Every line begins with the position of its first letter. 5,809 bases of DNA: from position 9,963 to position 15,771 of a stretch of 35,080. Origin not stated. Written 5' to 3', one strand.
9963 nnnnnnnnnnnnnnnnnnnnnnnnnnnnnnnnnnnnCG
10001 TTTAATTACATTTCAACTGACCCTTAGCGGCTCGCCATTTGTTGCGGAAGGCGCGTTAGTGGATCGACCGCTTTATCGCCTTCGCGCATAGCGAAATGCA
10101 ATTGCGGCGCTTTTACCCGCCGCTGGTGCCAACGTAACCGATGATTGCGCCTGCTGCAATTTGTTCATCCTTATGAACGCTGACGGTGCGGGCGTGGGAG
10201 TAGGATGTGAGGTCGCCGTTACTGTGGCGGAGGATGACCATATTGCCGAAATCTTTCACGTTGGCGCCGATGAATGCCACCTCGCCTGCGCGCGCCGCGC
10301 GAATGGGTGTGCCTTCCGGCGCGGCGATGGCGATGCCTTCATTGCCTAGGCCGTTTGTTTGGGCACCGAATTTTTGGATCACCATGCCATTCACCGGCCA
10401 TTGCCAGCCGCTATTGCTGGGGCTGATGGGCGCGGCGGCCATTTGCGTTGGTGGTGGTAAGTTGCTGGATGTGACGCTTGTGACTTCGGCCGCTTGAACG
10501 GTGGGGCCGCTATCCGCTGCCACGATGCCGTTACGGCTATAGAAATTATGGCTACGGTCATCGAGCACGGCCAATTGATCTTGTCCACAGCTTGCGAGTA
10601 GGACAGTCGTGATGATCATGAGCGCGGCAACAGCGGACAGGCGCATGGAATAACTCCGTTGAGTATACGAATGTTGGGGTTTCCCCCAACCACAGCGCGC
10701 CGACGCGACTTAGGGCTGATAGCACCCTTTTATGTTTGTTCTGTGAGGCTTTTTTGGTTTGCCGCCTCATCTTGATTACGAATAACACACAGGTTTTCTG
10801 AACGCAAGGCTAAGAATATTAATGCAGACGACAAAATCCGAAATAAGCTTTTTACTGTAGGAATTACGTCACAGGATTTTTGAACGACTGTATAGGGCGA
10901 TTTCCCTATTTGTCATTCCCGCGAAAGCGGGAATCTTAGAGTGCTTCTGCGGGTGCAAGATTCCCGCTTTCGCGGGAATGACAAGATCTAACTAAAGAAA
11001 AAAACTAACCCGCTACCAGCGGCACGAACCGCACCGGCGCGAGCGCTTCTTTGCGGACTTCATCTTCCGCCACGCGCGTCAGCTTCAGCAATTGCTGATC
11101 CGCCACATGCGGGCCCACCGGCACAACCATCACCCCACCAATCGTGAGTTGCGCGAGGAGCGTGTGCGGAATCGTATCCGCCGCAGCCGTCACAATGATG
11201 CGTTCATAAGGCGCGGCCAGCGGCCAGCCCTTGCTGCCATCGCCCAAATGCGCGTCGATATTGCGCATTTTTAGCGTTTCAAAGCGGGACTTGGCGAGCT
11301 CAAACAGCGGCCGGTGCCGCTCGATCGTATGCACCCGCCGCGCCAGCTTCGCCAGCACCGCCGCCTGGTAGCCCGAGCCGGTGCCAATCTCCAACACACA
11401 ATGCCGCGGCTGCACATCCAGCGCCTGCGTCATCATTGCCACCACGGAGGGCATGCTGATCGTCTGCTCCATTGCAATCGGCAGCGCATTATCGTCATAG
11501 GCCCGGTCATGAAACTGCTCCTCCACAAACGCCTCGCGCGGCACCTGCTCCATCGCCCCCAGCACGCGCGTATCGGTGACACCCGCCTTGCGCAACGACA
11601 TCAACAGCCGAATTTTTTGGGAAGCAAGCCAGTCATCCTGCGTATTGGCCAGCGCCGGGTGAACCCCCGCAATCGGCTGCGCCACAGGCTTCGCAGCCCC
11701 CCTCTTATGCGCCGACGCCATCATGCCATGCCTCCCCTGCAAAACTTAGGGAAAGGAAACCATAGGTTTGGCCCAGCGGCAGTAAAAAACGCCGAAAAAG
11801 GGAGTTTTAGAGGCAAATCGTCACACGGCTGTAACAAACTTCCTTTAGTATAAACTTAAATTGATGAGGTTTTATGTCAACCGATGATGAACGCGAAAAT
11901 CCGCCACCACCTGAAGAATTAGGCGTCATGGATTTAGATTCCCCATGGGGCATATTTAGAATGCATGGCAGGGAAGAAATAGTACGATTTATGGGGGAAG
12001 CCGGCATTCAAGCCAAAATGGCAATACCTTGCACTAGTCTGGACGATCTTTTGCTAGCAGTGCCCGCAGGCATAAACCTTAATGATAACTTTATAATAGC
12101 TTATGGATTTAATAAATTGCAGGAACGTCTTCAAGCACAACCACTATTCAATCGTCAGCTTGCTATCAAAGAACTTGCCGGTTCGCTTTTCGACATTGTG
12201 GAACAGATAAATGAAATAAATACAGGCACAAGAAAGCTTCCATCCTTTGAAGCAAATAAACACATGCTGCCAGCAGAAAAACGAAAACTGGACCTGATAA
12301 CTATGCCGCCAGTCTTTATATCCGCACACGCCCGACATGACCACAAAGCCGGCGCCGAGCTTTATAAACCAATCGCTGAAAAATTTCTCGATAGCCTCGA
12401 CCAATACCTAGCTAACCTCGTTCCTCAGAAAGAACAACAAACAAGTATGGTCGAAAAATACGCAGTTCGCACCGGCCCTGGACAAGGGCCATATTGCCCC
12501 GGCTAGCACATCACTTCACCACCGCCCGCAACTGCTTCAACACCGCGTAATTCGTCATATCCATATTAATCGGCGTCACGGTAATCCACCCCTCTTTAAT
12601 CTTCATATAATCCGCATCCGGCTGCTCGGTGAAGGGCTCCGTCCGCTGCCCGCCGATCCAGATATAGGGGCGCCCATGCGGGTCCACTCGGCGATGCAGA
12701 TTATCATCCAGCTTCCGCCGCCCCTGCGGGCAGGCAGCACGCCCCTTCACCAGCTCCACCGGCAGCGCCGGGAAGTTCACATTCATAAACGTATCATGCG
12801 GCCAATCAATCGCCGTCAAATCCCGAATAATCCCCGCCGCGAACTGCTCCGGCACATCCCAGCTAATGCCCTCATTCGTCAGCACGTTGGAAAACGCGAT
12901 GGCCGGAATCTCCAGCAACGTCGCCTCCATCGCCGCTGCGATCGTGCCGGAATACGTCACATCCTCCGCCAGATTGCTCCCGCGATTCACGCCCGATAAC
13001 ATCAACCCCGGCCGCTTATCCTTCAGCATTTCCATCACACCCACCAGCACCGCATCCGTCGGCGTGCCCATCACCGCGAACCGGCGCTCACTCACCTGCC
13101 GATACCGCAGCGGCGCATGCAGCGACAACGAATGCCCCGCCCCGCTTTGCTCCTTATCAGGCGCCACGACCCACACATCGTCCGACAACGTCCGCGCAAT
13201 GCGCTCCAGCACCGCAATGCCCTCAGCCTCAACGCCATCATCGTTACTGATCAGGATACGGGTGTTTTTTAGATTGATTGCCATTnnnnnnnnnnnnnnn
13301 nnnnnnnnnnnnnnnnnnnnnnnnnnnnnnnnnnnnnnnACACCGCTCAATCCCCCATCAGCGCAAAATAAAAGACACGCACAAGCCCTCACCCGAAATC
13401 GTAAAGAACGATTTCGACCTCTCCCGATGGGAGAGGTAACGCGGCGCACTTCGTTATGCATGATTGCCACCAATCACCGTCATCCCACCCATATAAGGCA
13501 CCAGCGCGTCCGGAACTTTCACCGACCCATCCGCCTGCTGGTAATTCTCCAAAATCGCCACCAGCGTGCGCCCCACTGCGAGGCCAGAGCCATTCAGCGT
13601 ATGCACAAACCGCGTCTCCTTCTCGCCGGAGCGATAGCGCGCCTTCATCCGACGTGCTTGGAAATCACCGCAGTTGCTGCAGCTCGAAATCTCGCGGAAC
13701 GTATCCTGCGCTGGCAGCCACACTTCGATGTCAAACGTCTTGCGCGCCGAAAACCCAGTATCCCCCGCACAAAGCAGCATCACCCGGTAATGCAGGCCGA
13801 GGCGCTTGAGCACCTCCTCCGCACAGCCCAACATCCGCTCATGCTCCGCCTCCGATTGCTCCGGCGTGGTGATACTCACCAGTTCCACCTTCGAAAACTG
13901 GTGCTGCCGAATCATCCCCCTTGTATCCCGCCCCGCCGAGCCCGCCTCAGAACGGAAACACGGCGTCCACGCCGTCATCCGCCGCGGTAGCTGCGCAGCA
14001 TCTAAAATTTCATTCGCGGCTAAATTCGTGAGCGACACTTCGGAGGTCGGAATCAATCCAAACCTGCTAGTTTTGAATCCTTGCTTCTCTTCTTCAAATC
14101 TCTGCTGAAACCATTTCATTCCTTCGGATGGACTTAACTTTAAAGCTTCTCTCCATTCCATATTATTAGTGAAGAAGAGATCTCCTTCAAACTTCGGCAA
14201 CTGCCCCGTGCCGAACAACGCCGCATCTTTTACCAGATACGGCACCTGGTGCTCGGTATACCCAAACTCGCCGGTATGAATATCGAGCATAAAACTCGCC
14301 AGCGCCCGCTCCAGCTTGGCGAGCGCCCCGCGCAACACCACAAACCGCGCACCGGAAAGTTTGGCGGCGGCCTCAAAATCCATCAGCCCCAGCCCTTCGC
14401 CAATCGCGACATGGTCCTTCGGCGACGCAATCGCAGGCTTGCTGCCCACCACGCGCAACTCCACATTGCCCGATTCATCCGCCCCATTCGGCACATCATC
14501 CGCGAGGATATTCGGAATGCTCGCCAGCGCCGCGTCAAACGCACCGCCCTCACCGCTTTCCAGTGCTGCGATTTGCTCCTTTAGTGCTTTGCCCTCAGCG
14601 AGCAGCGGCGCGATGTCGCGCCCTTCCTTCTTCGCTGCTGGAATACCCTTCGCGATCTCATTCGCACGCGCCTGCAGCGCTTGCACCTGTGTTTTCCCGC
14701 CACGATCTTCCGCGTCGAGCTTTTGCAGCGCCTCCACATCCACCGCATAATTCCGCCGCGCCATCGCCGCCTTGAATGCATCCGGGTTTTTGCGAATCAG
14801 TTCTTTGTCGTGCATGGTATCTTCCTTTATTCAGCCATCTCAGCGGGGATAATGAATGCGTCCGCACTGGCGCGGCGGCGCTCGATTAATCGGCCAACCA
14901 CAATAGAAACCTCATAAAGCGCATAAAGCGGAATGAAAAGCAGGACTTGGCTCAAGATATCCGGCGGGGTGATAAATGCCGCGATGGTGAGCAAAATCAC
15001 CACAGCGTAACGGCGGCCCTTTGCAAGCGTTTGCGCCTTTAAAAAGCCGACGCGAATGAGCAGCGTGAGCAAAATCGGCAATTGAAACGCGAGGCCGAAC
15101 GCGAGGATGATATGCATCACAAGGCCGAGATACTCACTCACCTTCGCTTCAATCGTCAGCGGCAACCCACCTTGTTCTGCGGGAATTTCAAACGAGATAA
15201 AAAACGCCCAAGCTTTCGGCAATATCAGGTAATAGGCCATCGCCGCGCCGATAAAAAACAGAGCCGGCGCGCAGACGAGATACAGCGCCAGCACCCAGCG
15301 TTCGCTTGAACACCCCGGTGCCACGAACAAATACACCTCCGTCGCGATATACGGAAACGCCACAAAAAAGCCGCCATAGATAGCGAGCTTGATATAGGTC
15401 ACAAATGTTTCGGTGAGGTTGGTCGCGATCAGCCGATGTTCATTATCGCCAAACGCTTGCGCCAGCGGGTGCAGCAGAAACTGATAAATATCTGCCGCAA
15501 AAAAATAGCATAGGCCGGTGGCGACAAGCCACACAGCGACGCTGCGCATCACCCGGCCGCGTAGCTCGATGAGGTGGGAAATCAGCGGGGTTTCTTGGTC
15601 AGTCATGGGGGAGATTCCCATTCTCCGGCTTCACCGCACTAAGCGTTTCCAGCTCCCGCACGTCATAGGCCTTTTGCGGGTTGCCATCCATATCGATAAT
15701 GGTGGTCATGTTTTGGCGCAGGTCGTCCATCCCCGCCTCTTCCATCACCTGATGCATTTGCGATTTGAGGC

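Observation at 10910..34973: Three families of nested-hairpin palindromic elements (REPIN/RPE-like) occupy both spacers and reading frames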

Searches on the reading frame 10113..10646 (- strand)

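Call 26: search_protein_families(library=pfam, proteins=[window:10113-10646:-], max_evalue=0.00001)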
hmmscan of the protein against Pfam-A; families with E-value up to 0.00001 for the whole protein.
window:10113-10646:- (177 aa): 1 family
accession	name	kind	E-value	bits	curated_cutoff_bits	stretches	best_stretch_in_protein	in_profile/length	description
PF01551.29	Peptidase_M23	-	3.3e-19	69.3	28.7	1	102-176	3-76/96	Peptidase family M23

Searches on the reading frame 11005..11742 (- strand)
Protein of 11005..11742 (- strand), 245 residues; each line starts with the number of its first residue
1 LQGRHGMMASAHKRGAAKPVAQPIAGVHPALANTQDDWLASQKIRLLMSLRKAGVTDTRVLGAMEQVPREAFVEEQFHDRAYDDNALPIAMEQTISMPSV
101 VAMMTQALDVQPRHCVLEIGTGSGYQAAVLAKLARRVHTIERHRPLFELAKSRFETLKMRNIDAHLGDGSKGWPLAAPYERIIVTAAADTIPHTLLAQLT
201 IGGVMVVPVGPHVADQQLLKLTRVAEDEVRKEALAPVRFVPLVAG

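Call 26: search_protein_families(library=pfam, proteins=[window:11005-11742:-], max_evalue=0.00001)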
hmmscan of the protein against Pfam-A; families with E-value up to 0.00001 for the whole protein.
window:11005-11742:- (245 aa): 2 families
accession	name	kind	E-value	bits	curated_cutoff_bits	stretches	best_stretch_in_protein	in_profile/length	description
PF01135.25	PCMT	-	5.6e-61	206.4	20.3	1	43-244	3-207/210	Protein-L-isoaspartate(D-aspartate) O-methyltransferase (PCMT)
PF00398.26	RrnaAD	-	1.2e-06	28.3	24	1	99-163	17-79/263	Ribosomal RNA adenine dimethylase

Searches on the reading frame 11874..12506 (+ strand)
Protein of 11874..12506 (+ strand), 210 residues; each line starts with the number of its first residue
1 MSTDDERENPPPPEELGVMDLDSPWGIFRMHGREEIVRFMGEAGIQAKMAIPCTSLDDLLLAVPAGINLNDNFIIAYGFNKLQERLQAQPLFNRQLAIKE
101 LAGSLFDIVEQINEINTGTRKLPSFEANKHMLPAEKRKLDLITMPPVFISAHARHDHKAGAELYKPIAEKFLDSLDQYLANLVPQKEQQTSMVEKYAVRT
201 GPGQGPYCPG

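Call 26: search_protein_families(library=pfam, proteins=[window:11874-12506:+], max_evalue=0.00001)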
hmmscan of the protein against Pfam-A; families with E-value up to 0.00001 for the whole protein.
window:11874-12506:+ (210 aa): 0 families

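Call 29: search_protein_families(library=pfam, proteins=[window:11874-12506:+], max_evalue=0.01)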
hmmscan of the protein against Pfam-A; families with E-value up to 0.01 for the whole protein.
window:11874-12506:+ (210 aa): 0 families

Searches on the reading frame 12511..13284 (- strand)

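Call 26: search_protein_families(library=pfam, proteins=[window:12511-13284:-], max_evalue=0.00001)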
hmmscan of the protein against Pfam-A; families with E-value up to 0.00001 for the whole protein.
window:12511-13284:- (257 aa): 1 family
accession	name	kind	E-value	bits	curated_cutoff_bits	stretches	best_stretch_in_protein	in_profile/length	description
PF01975.23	SurE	-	1e-55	188.9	22.1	1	10-192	1-187/189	Survival protein SurE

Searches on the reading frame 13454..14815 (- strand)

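Call 26: search_protein_families(library=pfam, proteins=[window:13454-14815:-], max_evalue=0.00001)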
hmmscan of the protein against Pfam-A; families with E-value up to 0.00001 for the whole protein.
window:13454-14815:- (453 aa): 2 families
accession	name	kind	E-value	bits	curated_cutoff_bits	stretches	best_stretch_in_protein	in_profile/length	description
PF00587.30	tRNA-synt_2b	-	6.7e-42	144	29.3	1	250-425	9-179/179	tRNA synthetase class II core domain (G, H, P, S and T)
PF02403.27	Seryl_tRNA_N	-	6.1e-20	71.9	28.2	1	1-103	1-107/108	Seryl-tRNA synthetase N-terminal domain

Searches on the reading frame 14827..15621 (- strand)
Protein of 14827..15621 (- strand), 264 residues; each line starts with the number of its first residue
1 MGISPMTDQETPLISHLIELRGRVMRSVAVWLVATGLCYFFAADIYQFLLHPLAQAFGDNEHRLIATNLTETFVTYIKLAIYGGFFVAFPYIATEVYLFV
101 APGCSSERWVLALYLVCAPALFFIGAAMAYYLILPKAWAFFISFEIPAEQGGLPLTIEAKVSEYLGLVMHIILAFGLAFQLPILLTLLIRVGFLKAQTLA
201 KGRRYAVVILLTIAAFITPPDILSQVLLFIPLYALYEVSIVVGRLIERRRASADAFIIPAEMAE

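Call 26: search_protein_families(library=pfam, proteins=[window:14827-15621:-], max_evalue=0.00001)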
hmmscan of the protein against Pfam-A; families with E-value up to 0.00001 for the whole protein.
window:14827-15621:- (264 aa): 1 family
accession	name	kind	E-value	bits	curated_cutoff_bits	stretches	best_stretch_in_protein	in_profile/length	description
PF00902.23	TatC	-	8.3e-61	205.9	25.1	1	15-231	1-208/208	Sec-independent protein translocase protein (TatC)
